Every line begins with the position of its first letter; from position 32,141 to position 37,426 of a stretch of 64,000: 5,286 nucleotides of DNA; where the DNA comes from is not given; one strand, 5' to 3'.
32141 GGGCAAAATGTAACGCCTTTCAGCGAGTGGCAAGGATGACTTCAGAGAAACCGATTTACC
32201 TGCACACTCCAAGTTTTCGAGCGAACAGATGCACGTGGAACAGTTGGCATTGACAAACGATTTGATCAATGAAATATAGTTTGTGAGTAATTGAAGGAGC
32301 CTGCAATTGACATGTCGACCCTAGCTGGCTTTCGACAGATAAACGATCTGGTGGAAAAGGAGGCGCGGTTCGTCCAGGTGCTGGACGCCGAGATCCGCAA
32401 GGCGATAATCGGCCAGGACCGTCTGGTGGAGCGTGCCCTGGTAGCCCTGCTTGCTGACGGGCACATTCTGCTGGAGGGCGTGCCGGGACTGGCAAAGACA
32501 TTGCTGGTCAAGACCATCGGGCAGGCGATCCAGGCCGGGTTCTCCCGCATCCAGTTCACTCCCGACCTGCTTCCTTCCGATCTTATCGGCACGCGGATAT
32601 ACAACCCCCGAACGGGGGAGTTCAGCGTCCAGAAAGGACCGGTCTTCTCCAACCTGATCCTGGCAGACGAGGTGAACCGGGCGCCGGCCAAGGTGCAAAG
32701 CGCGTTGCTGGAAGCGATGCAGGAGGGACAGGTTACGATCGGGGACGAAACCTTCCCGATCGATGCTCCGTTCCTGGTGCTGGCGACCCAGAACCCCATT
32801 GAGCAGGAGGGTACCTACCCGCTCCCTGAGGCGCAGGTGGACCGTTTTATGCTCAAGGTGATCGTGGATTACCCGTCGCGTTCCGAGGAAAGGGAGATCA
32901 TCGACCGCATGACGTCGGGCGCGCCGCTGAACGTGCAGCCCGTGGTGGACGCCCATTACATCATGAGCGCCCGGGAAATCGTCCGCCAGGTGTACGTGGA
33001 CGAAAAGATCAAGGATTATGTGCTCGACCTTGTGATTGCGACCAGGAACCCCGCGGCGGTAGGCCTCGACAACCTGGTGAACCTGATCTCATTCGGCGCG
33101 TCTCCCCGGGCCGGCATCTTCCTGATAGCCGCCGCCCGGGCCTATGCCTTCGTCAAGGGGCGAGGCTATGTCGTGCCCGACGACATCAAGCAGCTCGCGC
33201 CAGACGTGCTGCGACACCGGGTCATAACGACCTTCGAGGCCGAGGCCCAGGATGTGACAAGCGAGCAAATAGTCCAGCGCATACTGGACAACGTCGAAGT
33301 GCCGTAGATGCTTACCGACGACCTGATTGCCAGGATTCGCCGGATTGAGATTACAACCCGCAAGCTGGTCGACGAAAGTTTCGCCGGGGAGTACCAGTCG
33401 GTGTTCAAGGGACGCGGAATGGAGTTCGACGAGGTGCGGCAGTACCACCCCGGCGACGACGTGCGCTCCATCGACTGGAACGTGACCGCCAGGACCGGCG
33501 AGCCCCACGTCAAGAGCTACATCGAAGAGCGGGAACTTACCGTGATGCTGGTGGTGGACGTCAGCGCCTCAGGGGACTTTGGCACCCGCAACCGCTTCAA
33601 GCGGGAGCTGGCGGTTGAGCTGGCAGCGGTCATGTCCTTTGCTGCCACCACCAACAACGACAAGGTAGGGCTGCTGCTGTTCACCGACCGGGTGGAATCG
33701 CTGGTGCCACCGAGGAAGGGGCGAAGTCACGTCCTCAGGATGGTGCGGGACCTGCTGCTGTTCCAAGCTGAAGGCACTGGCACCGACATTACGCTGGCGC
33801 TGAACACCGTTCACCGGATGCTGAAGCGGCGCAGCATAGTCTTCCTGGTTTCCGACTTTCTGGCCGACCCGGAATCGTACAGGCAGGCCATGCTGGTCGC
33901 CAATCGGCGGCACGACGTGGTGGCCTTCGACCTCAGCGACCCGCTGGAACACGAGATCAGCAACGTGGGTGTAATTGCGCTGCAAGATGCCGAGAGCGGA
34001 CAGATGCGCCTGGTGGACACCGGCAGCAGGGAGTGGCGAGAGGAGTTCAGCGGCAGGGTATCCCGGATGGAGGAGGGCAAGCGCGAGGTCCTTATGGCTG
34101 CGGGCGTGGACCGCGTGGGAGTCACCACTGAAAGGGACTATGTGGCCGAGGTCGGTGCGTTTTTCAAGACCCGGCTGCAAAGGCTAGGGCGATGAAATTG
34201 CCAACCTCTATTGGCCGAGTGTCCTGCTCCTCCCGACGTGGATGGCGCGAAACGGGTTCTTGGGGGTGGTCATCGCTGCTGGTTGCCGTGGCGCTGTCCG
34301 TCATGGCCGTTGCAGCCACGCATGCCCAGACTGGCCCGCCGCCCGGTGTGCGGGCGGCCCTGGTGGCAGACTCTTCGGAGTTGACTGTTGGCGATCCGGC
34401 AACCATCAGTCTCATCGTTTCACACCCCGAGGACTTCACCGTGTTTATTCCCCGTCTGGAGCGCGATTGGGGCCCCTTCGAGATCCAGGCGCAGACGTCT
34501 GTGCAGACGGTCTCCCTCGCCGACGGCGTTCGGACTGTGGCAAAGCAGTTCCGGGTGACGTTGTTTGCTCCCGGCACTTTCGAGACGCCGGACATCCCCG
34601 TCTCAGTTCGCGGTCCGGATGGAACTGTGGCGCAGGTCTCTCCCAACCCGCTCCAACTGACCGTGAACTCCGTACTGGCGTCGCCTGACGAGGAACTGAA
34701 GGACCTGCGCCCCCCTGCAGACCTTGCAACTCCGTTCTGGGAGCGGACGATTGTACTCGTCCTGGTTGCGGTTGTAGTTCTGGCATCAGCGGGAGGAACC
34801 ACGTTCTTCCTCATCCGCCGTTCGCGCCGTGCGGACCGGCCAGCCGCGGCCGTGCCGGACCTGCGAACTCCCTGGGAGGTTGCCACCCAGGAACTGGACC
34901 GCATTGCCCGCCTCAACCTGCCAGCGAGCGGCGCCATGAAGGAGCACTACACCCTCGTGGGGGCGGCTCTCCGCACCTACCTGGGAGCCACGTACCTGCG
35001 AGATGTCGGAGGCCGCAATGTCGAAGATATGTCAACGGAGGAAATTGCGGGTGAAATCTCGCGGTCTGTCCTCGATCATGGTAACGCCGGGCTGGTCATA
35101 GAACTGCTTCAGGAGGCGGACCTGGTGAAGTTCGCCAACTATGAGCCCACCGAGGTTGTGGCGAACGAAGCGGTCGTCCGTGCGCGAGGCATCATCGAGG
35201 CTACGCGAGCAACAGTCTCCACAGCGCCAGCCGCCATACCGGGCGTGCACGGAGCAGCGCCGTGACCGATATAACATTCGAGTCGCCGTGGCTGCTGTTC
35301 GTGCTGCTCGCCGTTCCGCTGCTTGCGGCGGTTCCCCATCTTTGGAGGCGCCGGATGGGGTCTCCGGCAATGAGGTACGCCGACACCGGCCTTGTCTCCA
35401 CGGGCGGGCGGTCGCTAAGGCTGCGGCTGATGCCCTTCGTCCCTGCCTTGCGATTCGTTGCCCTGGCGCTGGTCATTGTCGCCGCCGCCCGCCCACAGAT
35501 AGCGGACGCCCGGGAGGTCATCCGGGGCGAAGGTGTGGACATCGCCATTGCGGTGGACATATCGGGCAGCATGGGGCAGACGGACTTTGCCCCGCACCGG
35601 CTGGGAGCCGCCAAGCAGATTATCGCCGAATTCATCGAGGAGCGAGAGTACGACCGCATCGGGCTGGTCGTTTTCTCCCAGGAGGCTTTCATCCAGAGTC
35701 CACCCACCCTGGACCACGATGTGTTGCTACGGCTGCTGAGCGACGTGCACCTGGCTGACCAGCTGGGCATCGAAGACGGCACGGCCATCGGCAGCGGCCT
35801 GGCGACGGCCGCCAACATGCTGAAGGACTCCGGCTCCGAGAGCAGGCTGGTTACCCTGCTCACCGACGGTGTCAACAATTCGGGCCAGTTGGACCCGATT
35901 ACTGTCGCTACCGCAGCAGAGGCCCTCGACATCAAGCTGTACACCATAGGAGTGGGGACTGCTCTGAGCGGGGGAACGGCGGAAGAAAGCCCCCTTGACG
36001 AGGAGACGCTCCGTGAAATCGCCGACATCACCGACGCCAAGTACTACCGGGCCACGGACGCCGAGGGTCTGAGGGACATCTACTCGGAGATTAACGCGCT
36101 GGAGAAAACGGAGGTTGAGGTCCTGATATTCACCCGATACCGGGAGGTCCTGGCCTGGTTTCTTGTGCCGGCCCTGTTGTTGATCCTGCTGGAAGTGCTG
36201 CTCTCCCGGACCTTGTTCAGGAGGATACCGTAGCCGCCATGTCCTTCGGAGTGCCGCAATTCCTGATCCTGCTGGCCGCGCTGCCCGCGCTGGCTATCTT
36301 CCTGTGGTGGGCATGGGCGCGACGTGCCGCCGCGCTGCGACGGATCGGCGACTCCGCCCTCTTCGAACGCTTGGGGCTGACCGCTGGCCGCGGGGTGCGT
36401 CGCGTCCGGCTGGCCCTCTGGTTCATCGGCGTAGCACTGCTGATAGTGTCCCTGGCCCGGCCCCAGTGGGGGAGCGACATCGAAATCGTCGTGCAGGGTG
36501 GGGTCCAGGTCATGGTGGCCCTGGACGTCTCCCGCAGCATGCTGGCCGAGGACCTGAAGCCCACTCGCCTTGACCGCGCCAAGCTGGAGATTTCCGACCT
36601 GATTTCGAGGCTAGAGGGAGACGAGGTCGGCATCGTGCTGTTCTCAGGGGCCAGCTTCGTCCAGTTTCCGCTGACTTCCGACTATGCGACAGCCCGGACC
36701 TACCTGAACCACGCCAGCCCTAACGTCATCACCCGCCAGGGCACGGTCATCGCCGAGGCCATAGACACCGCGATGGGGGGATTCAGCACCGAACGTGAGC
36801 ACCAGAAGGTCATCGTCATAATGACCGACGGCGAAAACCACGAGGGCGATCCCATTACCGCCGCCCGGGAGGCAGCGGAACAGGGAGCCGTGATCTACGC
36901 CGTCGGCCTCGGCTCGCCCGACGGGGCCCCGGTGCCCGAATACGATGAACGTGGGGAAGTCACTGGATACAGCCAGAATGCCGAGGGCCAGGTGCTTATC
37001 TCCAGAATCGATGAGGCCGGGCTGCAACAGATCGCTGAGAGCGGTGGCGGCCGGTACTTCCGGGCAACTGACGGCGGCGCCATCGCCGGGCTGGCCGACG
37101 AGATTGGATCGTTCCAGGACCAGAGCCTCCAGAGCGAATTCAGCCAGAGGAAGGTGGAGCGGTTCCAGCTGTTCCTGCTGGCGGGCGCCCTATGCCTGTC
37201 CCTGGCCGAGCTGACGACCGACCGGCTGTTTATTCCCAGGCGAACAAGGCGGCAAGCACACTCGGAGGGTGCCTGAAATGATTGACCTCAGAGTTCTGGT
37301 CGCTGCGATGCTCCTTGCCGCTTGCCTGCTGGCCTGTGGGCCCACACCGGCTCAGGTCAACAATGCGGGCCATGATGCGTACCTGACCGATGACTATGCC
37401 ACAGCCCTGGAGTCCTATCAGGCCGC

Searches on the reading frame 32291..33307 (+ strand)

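Call 79: search_protein_families(library=pfam, proteins=[window:32291-33307:+], max_evalue=0.00001)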
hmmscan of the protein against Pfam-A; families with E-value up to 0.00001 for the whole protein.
window:32291-33307:+ (338 aa): 5 families
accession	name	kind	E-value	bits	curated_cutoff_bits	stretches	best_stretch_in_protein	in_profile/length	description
PF07726.17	AAA_3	-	5.6e-65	217.6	27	1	58-188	1-131/131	ATPase family associated with various cellular activities (AAA)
PF17863.7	AAA_lid_2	-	2.2e-23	82.2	22.7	1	266-331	9-74/74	AAA lid domain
PF07728.20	AAA_5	-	1.3e-14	54.8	22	1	58-186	1-139/139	AAA domain (dynein-related subfamily)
PF20030.5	bpMoxR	-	5.3e-14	52.2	27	1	33-204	8-178/205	MoxR domain in the MoxR-vWA-beta-propeller ternary systems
PF00493.29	MCM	-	3.6e-06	26.7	23.3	1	50-171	51-175/224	MCM P-loop domain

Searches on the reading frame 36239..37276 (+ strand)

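Call 79: search_protein_families(library=pfam, proteins=[window:36239-37276:+], max_evalue=0.00001)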
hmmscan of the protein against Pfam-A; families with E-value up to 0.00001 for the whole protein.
window:36239-37276:+ (345 aa): 3 families
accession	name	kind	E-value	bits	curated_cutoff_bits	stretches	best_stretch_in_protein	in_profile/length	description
PF13519.12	VWA_2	-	3.5e-20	73.1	27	1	91-199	1-107/107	von Willebrand factor type A domain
PF00092.34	VWA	-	1.3e-19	71.5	23.8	1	91-283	2-169/174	von Willebrand factor type A domain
PF06707.17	DUF1194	-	5.9e-06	26.1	27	0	159-224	86-154/206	Protein of unknown function (DUF1194)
